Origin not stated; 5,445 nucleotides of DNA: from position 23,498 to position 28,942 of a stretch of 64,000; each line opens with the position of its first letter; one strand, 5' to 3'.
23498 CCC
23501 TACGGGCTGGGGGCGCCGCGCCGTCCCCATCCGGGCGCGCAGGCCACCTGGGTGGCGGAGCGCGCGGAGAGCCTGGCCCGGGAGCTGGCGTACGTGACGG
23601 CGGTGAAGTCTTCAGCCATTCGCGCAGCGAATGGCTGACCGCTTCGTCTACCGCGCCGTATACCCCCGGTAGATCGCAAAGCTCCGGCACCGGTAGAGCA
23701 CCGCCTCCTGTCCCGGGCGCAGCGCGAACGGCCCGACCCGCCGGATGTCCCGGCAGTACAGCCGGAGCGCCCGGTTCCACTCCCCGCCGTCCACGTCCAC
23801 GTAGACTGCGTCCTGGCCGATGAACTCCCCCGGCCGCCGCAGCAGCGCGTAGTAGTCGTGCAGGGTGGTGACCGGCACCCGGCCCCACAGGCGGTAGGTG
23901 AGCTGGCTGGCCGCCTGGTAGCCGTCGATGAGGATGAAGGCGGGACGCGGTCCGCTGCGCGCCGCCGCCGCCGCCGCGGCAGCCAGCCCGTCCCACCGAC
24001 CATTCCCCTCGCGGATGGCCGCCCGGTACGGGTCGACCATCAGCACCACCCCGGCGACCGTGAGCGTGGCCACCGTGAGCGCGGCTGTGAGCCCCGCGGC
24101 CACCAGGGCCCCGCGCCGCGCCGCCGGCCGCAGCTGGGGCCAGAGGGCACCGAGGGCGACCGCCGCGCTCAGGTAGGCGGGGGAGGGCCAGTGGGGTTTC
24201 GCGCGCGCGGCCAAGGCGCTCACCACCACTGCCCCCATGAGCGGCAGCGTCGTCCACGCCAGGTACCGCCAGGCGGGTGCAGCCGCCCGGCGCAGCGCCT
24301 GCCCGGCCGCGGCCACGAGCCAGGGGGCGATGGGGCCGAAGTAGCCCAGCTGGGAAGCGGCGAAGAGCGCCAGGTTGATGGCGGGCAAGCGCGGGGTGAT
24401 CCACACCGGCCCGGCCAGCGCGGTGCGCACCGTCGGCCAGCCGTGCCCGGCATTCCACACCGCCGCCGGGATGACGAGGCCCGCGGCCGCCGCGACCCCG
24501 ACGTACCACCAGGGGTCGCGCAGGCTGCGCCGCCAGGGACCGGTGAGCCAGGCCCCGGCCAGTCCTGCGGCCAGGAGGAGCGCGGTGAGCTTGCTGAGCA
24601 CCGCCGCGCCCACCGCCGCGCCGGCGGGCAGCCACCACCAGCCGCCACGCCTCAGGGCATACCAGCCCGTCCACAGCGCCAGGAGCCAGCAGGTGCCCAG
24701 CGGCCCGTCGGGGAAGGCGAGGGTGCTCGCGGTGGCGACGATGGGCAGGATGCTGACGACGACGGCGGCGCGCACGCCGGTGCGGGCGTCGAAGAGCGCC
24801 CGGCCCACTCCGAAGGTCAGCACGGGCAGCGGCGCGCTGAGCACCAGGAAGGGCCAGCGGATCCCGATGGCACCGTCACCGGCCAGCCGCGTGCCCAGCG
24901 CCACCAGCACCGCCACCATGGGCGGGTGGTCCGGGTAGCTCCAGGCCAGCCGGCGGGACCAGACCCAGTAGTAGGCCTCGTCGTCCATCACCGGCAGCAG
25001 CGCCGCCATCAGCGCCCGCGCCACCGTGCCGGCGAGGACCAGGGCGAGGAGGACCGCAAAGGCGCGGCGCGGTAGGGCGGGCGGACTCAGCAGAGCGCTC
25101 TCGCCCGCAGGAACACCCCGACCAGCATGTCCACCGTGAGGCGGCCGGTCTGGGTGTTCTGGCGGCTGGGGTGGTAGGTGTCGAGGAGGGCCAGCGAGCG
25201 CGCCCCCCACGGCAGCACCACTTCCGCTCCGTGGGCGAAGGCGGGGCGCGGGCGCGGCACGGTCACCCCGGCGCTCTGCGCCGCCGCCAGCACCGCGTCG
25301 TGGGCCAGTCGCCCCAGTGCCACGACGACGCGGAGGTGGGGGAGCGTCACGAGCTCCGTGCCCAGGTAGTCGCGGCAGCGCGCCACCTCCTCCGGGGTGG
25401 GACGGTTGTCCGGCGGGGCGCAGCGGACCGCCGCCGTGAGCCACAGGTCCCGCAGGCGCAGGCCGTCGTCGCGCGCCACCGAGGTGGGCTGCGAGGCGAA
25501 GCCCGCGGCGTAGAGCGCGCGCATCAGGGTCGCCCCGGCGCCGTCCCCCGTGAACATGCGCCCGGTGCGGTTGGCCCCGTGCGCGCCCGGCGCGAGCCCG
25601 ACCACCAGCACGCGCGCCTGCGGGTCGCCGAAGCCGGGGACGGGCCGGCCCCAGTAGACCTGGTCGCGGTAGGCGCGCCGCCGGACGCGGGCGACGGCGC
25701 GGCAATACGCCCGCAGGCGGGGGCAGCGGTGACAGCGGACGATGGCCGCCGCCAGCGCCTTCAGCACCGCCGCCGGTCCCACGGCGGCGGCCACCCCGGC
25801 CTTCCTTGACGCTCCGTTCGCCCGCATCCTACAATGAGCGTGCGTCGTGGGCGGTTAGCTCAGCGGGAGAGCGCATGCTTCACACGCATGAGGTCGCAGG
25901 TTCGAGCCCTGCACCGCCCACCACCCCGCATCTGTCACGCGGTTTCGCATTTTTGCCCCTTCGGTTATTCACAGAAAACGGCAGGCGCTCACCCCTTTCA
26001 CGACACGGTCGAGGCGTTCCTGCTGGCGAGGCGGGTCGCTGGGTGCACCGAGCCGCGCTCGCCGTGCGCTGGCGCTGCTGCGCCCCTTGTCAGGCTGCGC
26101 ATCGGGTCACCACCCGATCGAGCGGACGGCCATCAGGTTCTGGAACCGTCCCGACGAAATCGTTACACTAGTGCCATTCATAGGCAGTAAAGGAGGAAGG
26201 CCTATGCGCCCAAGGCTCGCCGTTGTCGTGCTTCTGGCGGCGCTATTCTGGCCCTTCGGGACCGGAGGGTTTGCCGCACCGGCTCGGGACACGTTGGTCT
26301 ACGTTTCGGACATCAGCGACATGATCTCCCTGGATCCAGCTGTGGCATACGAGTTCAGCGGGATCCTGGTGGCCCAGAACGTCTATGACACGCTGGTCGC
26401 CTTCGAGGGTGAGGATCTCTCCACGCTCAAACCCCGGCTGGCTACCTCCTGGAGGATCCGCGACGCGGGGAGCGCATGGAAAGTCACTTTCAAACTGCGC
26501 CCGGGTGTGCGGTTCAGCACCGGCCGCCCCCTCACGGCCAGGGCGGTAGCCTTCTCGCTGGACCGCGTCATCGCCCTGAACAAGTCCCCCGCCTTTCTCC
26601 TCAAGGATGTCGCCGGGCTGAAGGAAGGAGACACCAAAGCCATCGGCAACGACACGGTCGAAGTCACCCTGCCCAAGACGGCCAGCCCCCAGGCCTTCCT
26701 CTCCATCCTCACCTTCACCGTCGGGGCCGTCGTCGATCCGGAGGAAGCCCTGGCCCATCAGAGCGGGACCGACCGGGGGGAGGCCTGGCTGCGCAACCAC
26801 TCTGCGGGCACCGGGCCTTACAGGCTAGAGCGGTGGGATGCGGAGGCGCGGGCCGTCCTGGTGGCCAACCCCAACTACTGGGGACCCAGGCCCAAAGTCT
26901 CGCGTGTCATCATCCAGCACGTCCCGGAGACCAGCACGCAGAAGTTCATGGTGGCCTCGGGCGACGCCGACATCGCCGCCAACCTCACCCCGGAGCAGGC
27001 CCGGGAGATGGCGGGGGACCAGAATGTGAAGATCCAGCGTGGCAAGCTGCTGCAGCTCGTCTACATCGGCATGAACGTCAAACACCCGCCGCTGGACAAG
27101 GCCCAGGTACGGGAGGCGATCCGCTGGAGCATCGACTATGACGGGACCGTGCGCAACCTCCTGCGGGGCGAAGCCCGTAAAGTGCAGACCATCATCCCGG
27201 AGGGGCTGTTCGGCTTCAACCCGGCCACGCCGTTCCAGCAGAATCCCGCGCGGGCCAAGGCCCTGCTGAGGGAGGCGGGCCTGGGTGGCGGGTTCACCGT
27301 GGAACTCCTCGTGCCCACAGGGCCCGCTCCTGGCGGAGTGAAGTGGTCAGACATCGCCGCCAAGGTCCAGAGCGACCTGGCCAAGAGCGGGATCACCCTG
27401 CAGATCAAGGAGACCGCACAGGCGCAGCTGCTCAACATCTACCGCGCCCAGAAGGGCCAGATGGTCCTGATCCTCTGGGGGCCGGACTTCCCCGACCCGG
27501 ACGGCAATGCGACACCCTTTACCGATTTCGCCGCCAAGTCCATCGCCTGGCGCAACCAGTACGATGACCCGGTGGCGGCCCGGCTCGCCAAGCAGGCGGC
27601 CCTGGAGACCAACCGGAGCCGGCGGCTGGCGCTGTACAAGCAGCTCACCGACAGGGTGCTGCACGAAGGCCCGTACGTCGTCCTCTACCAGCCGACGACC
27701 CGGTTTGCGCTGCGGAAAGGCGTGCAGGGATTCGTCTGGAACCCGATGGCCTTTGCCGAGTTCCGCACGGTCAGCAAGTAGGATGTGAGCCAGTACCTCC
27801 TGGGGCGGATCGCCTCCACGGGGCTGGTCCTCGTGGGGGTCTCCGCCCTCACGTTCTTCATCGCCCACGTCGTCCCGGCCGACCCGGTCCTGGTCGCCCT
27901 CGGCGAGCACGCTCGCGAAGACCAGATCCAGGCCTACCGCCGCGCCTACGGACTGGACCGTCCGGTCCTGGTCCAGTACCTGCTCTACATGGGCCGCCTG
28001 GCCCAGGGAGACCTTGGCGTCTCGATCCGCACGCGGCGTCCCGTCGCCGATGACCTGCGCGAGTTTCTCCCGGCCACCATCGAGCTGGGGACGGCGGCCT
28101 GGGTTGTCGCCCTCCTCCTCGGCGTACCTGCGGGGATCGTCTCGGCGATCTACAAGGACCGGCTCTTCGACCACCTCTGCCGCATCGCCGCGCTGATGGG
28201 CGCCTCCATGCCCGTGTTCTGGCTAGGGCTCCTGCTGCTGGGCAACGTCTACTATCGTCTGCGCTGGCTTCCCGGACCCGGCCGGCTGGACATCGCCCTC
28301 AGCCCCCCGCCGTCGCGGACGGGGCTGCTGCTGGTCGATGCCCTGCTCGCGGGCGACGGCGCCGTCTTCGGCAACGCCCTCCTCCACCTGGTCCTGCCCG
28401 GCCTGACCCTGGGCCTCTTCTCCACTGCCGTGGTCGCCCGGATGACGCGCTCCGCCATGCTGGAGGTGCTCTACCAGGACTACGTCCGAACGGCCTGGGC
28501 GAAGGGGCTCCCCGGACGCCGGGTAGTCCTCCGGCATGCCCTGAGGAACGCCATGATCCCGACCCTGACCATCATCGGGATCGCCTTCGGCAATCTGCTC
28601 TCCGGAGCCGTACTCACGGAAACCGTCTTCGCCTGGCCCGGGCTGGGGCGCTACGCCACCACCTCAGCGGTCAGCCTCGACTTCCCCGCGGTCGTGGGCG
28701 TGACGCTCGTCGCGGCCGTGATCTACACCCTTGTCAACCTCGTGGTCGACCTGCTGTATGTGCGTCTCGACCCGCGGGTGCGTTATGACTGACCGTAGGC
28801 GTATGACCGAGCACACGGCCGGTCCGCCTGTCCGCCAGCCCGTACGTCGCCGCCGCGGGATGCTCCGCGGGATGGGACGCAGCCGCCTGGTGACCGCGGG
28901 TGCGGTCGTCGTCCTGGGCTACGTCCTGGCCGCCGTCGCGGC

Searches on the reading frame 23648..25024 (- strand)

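Call 42: search_protein_families(library=pfam, proteins=[window:23648-25024:-], max_evalue=0.000001)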
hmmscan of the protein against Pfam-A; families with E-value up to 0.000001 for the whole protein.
window:23648-25024:- (458 aa): 2 families
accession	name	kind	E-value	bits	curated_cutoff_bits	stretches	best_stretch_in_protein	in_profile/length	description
PF13231.12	PMT_2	-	6.3e-27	95.2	26.1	1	32-190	1-160/160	Dolichyl-phosphate-mannose-protein mannosyltransferase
PF02366.24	PMT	-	4.8e-07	30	22.7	0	58-190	89-233/245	Dolichyl-phosphate-mannose-protein mannosyltransferase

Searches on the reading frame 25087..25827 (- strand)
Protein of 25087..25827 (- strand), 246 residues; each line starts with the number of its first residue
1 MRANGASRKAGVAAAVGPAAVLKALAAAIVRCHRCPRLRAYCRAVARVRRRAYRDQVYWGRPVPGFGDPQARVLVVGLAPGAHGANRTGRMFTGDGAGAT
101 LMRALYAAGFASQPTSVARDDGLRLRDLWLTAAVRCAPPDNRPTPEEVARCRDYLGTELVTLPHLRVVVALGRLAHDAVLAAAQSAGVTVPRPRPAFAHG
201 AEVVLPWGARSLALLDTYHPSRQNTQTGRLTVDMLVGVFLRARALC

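Call 42: search_protein_families(library=pfam, proteins=[window:25087-25827:-], max_evalue=0.000001)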
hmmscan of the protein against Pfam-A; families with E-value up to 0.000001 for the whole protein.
window:25087-25827:- (246 aa): 1 family
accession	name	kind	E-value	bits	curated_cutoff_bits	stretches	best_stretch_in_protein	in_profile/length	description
PF03167.25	UDG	-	2.3e-26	93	24.3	1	64-231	1-129/141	Uracil DNA glycosylase superfamily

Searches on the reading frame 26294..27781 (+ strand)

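Call 42: search_protein_families(library=pfam, proteins=[window:26294-27781:+], max_evalue=0.000001)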
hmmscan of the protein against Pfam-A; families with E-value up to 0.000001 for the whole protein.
window:26294-27781:+ (495 aa): 1 family
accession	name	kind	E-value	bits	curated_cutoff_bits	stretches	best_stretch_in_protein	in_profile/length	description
PF00496.27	SBP_bac_5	-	2.6e-80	270.8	32.4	1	45-410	2-361/368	Bacterial extracellular solute-binding proteins, family 5 Middle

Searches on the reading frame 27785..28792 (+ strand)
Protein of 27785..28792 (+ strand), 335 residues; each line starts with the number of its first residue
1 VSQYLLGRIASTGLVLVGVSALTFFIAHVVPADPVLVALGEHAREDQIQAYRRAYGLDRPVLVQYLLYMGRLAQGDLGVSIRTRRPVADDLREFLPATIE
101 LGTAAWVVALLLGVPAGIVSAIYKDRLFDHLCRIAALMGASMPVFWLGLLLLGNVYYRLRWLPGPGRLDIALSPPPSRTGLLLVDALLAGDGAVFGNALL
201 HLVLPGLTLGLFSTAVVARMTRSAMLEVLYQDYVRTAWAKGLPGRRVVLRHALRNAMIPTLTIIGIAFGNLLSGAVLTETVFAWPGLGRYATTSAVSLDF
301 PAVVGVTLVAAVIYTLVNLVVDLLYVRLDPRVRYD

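Call 42: search_protein_families(library=pfam, proteins=[window:27785-28792:+], max_evalue=0.000001)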
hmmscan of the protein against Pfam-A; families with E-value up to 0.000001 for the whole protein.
window:27785-28792:+ (335 aa): 2 families
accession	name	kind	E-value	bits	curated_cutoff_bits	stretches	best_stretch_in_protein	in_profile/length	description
PF00528.27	BPD_transp_1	-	1.5e-38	132.8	26.4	1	113-333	1-183/184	Binding-protein-dependent transport system inner membrane component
PF19300.4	BPD_transp_1_N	-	2e-13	51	23.8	1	1-98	1-110/114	Binding-prot-dependent transport system membrane comp, N-term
